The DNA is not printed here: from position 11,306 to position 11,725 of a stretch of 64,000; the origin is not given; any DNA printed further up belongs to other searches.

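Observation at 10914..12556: ECF sigma factor coupled to a membrane protein whose outer end is a T9SS type-B sorting domain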

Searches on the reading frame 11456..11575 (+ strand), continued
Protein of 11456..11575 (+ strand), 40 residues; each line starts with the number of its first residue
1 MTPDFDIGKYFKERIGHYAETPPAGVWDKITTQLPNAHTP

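Call 94: search_protein_families(library=pfam, proteins=[L094:3525-5633:+, L095:4016-6886:+, L095:3511-3993:+], max_evalue=0.001)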
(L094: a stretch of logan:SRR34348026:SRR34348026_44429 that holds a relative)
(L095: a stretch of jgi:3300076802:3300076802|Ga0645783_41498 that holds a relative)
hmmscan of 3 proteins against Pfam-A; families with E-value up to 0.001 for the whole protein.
L094:3525-5633:+ (703 aa): 2 families
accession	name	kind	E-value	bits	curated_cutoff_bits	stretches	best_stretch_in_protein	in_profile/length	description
PF13585.12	CHU_C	-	4.8e-13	49.5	27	1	617-700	2-85/86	CHU_C Type IX secretion signal domain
PF00041.27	fn3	-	0.00041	20.9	25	0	338-405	17-78/84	Fibronectin type III domain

L095:4016-6886:+ (957 aa): 1 family
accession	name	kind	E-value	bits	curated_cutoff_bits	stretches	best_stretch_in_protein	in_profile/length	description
PF13585.12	CHU_C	-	1.4e-11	44.8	27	1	870-952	3-83/86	CHU_C Type IX secretion signal domain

L095:3511-3993:+ (161 aa): 0 families

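Call 99: search_solved_structures(query=A3, max_evalue=10, show_alignments=2)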
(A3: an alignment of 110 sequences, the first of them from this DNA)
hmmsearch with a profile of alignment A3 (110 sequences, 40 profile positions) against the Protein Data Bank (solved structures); distinct sequences matched with E-value up to 10: 7.
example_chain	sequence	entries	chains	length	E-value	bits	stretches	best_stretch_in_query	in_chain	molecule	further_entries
5h1q_A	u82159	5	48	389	0.082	15.5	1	3-30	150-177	Innexin-6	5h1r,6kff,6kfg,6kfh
3gju_A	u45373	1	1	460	0.77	12.5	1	20-34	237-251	Putative aminotransferase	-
6qj2_A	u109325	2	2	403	0.93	12.2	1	18-32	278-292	Smc4 | Uncharacterized protein,Uncharacterized protein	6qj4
8bp0_A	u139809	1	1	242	0.95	12.1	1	5-19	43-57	BHMeHis1.8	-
5kr6_A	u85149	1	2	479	1.2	11.8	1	20-36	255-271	4-aminobutyrate transaminase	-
3fcr_A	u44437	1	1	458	2.7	10.7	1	20-36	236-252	putative aminotransferase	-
5f3o_A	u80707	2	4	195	3.1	10.5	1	5-18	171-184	Putative uncharacterized protein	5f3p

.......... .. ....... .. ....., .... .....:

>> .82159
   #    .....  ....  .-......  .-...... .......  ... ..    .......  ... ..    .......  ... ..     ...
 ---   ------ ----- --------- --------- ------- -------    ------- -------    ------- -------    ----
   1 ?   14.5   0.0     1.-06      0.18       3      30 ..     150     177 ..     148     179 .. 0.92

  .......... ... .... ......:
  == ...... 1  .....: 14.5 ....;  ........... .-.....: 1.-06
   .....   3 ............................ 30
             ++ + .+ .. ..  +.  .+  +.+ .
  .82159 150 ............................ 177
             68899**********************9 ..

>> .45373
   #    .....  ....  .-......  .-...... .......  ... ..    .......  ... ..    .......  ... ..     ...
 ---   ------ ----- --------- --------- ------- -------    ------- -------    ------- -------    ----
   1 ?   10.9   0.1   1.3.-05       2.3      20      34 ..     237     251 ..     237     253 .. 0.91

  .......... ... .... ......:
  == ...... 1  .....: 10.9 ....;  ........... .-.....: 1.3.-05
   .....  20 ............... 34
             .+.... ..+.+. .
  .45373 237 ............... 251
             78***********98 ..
